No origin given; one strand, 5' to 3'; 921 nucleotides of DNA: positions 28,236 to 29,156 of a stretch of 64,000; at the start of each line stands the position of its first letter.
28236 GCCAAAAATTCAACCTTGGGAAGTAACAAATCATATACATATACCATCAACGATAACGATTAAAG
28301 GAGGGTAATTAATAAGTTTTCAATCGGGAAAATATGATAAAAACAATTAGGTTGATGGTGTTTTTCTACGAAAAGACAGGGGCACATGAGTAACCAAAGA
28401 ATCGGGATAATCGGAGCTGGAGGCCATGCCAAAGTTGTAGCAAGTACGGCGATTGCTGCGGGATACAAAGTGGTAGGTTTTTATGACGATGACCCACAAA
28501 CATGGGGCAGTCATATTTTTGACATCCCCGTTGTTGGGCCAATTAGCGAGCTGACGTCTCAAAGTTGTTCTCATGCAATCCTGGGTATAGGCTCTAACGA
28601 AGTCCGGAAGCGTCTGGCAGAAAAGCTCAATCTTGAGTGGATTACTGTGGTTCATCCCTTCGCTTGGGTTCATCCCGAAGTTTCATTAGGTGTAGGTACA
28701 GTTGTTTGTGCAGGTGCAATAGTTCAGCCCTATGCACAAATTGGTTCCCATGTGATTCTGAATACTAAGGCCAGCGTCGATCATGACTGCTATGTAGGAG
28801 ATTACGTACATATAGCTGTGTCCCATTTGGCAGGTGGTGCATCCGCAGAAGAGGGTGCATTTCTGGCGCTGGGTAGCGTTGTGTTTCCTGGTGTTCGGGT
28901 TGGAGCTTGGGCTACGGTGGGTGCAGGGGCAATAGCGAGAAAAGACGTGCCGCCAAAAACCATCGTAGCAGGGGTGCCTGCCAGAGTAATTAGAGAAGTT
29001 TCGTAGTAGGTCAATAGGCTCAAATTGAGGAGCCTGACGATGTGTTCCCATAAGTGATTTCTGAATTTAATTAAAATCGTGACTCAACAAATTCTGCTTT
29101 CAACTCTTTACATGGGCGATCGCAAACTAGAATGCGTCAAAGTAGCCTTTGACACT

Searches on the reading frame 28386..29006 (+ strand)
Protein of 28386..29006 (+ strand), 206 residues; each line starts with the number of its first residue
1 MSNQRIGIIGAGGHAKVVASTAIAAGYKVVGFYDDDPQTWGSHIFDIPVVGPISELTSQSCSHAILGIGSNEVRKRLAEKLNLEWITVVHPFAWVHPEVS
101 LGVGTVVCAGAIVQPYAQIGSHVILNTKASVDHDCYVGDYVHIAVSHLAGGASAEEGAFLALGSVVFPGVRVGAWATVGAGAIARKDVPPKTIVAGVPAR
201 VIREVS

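Call 7: search_protein_families(library=pfam, proteins=[window:28386-29006:+], max_evalue=0.001)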
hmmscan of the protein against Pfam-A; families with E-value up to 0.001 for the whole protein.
window:28386-29006:+ (206 aa): 4 families
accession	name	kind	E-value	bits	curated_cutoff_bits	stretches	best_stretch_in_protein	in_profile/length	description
PF17836.7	PglD_N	-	2.1e-18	67.1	23.4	1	5-81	1-78/78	PglD N-terminal domain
PF00132.30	Hexapep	-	2.8e-08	33.6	27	0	117-144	2-29/36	Bacterial transferase hexapeptide (six repeats)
PF02629.25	CoA_binding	-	0.00033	21.8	22.3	1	3-79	3-82/97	CoA binding domain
PF25084.1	LbH_EIF2B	-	0.00088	19.7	54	0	95-187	6-96/105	EIF2B subunit epsilon LbH domain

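Call 29: search_protein_families(library=ncbifam, proteins=[window:28386-29006:+], max_evalue=0.00001)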
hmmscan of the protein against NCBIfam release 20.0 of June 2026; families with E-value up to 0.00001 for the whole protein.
window:28386-29006:+ (206 aa): 26 families (the best 25 are shown)
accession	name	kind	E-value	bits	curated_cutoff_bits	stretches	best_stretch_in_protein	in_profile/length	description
TIGR03570.1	NeuD_NnaD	subfamily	4.6e-59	199.4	160.8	1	6-200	2-202/202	NeuD/PglB/VioB family sugar acetyltransferase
TIGR03532.1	DapD_Ac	equivalog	2.6e-15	56.7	231.75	1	89-205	89-214/231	2,3,4,5-tetrahydropyridine-2,6-dicarboxylate N-acetyltransferase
NF003657.0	PRK05289.1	equivalog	2.3e-13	49.9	226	1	117-201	107-192/264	acyl-ACP--UDP-N-acetylglucosamine O-acyltransferase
TIGR01852.1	lipid_A_lpxA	equivalog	5.9e-12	45.4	231.05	1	117-201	102-187/254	acyl-ACP--UDP-N-acetylglucosamine O-acyltransferase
TIGR03308.1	phn_thr-fam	hypoth_equivalog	1.2e-11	44.8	201.65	1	161-204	118-161/204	phosphonate metabolim protein, transferase hexapeptide repeat family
NF007076.0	PRK09527.1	equivalog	1.4e-10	40.9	347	1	81-205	50-185/203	galactoside O-acetyltransferase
NF050158.1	CarbAnhydGPos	equivalog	3.2e-09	36.7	250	1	133-205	69-143/172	gamma carbonic anhydrase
NF010937.0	PRK14357.1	equivalog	1.2e-08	34.3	658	0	71-147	227-303/448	bifunctional UDP-N-acetylglucosamine diphosphorylase/glucosamine-1-phosphate N-acetyltransferase GlmU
NF007797.0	PRK10502.1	subfamily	1.9e-08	34.2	192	1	149-204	123-178/183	WcaF family extracellular polysaccharide biosynthesis acetyltransferase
NF010935.0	PRK14355.1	equivalog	3.8e-08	32.4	718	1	70-145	239-314/459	bifunctional UDP-N-acetylglucosamine diphosphorylase/glucosamine-1-phosphate N-acetyltransferase GlmU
NF002060.0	PRK00892.1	subfamily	4.8e-08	32.5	207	1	80-144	113-177/345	UDP-3-O-(3-hydroxymyristoyl)glucosamine N-acyltransferase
NF007240.0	PRK09677.1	equivalog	5.2e-08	32.6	243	1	164-204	143-183/192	putative lipopolysaccharide biosynthesis O-acetyl transferase WbbJ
TIGR01853.1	lipid_A_lpxD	equivalog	6e-08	32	242.5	1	80-150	104-174/325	UDP-3-O-(3-hydroxymyristoyl)glucosamine N-acyltransferase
NF058585.1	HptprglPActTf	PfamEq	7e-08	32.2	300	1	163-204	118-159/172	heptaprenylglyceryl phosphate O-acetyltransferase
TIGR02287.1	PaaY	equivalog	3.5e-07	30.1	319.6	1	87-206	9-143/192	phenylacetic acid degradation protein PaaY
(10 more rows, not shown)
